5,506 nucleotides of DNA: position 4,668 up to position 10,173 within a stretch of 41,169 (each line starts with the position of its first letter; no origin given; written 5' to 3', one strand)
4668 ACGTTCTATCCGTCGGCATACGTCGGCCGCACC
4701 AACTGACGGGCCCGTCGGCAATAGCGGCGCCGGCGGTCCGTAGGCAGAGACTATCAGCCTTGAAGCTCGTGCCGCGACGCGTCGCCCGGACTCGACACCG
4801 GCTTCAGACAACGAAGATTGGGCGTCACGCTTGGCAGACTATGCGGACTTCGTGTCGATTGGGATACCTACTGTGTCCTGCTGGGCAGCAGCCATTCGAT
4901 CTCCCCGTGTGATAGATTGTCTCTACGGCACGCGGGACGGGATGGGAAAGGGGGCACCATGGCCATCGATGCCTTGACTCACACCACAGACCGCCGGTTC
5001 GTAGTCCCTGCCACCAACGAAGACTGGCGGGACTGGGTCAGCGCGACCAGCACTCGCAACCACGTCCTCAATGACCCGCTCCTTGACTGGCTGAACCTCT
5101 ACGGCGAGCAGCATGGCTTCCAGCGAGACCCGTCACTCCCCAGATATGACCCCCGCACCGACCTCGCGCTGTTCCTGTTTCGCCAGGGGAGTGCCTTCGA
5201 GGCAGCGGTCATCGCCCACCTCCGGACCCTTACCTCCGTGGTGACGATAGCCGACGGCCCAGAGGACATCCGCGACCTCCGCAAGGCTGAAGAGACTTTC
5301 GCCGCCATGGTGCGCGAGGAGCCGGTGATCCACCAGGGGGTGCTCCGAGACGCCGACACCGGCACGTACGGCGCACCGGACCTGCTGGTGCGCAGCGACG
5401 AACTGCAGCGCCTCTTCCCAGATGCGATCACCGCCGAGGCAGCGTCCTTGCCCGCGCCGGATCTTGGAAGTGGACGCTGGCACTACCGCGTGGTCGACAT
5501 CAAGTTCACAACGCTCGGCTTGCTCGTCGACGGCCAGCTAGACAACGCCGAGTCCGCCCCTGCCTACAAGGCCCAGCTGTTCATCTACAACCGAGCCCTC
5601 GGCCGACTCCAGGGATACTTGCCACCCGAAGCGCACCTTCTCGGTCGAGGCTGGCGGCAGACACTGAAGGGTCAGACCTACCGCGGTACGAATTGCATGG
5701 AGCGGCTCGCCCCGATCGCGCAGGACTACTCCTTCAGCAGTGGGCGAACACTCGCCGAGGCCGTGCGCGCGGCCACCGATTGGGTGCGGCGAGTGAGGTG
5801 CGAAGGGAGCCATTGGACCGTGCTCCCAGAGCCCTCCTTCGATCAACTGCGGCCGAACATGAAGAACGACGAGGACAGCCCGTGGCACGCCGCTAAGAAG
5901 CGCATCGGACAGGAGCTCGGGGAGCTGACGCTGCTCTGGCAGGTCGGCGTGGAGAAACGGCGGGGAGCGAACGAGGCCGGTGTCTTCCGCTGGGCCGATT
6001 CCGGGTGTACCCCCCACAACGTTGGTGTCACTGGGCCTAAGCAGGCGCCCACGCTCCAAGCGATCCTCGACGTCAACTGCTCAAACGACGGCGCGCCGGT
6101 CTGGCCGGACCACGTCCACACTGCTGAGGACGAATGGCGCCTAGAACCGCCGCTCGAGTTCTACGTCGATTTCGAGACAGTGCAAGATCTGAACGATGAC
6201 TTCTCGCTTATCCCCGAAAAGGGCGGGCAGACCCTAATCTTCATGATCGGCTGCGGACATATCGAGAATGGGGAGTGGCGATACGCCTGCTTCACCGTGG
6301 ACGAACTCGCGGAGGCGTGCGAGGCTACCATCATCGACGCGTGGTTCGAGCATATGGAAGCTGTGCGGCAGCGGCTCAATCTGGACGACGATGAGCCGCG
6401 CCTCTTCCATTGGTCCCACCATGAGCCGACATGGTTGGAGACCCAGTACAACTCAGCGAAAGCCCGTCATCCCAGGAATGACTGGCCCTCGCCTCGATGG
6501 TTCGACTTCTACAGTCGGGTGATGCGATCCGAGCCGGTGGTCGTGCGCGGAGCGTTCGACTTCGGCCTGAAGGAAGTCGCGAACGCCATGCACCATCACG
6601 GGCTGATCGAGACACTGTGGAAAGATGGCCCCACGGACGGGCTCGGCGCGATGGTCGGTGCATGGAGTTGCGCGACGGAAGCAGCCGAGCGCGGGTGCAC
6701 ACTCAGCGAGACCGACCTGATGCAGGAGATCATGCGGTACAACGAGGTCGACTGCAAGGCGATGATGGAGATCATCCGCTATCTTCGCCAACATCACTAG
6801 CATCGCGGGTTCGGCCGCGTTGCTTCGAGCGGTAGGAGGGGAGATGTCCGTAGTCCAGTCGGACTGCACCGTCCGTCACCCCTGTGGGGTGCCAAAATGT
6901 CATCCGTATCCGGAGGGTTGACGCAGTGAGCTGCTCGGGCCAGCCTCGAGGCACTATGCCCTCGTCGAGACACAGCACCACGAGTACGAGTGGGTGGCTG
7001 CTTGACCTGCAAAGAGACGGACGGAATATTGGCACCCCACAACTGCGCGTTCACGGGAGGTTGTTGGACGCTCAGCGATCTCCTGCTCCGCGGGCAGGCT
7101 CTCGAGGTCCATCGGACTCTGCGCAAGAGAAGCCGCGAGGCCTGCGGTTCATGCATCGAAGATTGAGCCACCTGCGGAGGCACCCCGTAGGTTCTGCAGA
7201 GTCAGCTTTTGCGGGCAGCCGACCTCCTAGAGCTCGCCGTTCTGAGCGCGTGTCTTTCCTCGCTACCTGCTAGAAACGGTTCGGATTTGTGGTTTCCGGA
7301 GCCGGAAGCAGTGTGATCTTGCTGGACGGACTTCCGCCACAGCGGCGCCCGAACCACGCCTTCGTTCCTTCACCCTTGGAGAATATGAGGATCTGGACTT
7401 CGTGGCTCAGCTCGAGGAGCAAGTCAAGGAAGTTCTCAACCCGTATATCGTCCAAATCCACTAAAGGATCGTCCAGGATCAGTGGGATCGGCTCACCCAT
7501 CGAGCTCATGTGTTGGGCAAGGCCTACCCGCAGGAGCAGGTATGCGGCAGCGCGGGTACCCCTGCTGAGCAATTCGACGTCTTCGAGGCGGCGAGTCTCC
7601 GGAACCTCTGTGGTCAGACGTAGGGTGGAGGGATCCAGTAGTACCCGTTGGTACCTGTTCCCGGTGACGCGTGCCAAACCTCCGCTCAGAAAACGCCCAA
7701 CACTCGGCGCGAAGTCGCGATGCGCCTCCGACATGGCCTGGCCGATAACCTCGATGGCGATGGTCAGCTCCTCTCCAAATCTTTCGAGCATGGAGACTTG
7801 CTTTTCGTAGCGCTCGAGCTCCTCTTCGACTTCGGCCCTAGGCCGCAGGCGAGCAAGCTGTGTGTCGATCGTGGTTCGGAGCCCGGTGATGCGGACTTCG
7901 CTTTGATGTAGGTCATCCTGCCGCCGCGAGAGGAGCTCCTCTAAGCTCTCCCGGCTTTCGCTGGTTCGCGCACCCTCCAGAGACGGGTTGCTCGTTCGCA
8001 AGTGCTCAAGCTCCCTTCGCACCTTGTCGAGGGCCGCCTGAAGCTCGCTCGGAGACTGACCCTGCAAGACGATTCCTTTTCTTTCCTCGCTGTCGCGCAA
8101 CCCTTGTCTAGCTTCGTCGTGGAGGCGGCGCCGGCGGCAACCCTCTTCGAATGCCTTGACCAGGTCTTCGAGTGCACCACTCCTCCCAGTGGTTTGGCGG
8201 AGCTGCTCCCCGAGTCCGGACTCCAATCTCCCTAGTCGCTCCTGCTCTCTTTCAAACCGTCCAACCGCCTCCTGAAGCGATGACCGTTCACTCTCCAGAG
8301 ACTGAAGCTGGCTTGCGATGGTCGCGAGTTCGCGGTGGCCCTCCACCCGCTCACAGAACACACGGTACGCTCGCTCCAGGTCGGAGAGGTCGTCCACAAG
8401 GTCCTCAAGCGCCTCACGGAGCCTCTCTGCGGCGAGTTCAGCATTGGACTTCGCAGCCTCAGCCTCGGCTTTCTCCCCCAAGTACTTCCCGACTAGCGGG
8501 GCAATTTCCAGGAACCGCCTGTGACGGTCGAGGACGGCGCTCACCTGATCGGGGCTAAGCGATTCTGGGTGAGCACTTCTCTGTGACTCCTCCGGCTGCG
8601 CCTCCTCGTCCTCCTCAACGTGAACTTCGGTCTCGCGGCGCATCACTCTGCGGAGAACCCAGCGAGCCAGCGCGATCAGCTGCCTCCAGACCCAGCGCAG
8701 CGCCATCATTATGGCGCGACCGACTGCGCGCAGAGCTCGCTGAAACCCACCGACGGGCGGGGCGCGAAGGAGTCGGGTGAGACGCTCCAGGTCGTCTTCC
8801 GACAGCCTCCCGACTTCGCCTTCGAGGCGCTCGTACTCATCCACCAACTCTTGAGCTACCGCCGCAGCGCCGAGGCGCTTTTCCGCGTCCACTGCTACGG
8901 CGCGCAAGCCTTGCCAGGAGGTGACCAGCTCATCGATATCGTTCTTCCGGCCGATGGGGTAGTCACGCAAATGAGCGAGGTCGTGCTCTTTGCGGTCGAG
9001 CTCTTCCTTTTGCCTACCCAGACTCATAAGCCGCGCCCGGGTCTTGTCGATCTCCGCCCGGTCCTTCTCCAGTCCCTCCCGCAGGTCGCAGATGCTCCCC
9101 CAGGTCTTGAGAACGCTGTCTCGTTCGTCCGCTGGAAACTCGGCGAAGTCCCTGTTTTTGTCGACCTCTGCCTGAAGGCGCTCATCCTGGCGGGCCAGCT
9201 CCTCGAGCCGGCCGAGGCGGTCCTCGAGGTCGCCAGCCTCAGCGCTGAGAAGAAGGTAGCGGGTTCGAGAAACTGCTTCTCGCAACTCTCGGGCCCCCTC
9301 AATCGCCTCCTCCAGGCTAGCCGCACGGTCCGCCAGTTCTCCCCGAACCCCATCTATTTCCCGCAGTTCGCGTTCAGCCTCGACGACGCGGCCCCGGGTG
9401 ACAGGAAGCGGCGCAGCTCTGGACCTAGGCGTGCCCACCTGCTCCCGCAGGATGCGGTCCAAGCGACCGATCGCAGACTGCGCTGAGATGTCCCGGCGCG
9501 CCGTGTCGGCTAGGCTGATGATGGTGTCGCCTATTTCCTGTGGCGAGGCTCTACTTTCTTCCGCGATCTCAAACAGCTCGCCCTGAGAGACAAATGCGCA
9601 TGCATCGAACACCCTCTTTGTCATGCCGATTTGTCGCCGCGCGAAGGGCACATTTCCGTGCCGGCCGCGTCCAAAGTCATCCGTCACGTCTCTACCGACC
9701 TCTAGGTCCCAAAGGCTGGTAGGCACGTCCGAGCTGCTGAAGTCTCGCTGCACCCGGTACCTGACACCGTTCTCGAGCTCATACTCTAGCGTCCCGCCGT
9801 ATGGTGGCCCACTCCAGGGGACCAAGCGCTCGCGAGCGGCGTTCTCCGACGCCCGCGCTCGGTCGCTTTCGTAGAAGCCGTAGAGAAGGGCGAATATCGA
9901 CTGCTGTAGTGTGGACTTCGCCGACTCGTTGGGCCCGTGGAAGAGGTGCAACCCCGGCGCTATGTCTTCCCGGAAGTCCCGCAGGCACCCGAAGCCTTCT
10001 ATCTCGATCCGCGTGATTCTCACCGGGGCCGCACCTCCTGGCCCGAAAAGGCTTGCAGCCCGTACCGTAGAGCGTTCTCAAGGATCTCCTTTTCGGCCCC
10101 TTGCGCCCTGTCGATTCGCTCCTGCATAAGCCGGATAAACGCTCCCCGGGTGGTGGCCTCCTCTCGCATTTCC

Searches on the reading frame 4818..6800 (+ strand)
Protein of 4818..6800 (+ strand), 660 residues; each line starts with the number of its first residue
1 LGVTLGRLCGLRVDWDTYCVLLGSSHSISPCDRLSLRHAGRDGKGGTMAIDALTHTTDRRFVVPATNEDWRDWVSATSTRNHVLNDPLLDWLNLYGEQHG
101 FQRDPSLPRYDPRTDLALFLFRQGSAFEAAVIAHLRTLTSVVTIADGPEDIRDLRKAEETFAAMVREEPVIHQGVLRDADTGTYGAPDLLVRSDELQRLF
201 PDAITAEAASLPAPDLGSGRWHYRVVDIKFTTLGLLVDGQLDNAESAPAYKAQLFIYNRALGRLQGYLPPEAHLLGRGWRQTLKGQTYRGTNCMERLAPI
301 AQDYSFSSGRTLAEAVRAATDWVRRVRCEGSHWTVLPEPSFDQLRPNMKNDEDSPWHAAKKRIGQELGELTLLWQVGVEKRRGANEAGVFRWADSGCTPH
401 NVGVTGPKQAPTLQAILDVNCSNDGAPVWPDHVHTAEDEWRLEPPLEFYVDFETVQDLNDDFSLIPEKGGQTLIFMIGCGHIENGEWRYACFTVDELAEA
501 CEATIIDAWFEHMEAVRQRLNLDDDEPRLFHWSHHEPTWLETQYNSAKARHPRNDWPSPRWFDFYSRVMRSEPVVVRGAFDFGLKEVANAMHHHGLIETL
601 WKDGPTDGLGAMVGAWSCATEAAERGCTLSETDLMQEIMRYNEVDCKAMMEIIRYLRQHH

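Call 19: search_protein_families(library=padloc, proteins=[window:4818-6800:+], max_evalue=1)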
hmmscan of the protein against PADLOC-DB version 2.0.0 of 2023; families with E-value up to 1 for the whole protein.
window:4818-6800:+ (660 aa): 1 family
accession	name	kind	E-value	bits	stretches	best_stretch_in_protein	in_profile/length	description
PDLC02814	DpdC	-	0.0045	15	1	16-94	22-107/151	DpdC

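Call 84: search_protein_families(library=pfam, proteins=[window:4818-6800:+], max_evalue=0.001)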
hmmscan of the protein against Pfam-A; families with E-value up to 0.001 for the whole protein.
window:4818-6800:+ (660 aa): 0 families

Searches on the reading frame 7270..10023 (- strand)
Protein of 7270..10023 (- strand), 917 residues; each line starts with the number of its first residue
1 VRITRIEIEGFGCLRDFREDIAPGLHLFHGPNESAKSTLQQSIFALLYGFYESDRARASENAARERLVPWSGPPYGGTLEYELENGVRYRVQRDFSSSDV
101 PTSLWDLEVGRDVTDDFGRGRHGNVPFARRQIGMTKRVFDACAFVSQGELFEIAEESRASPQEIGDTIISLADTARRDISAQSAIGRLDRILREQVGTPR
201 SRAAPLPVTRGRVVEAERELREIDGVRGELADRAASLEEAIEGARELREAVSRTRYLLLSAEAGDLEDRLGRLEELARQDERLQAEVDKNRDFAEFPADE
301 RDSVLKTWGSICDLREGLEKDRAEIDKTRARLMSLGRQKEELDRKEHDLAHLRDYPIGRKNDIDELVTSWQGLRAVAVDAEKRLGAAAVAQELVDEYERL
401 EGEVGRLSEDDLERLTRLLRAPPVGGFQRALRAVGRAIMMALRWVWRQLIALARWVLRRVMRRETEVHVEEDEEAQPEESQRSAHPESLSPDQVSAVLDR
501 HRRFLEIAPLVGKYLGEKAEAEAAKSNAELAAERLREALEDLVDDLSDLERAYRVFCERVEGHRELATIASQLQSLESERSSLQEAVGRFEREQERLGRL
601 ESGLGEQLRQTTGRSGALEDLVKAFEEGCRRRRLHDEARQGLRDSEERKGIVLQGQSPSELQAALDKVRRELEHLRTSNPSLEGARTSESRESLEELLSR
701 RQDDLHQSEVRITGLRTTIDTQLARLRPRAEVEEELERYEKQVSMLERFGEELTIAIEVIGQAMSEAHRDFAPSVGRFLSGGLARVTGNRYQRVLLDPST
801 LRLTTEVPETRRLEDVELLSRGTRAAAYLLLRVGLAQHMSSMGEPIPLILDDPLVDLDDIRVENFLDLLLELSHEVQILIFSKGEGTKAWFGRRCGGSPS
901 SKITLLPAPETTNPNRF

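Call 19: search_protein_families(library=padloc, proteins=[window:7270-10023:-], max_evalue=1)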
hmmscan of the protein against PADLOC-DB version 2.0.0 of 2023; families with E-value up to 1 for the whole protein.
window:7270-10023:- (917 aa): 18 families
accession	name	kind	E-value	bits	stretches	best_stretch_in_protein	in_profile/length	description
PDLC03859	LmuB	-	2.3e-16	58.1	1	255-882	231-583/611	-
PDLC04135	mad3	-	6e-10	37.2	2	665-881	119-320/374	mads_3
PDLC02979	AriA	-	0.00012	20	1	1-46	1-46/373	-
PDLC00102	GajA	-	0.0012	15.4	1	1-50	1-50/532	AAA ATPase domain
PDLC03865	LmuB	-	0.002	14.4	2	533-761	307-501/1007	-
PDLC00098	GajA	-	0.0023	14.8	1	1-53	1-53/534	AAA ATPase domain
PDLC01082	C3a168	-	0.0034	15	1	491-626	97-219/318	Unknown function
PDLC00271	PtuA1|PtuA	-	0.0038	14.8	1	1-53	1-53/421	AAA ATPase domain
PDLC00277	PtuA1|PtuA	-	0.0082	13.4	1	1-53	1-53/423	AAA ATPase domain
PDLC02726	PbeC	-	0.0088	12.5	1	663-879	384-600/637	PbeC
PDLC04892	PDC-S06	-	0.016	11.5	1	844-882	636-672/843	-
PDLC03860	LmuB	-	0.017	11.7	1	17-47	20-50/565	-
PDLC03878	NsnB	-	0.043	11.6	1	3-48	2-46/345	-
PDLC02664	DndD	-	0.051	10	1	705-879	462-621/662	DndD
PDLC00586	JetC3|JetC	-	0.09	8.1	1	569-669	802-896/1486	DUF3584 domain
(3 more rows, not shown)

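Call 84: search_protein_families(library=pfam, proteins=[window:7270-10023:-], max_evalue=0.001)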
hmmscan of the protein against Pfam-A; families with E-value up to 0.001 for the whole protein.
window:7270-10023:- (917 aa): 4 families
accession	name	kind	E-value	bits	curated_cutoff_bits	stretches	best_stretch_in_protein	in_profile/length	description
PF13476.12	AAA_23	-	1.2e-11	46.1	27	1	5-248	1-170/201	AAA domain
PF13514.12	AAA_27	-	1.4e-08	35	22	1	1-54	1-57/206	AAA domain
PF02463.25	SMC_N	-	1.6e-06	28.2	40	0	695-883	96-197/220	RecF/RecN/SMC N terminal domain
PF13175.12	AAA_15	-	0.00025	21.2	32.1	1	1-46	1-46/374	AAA ATPase domain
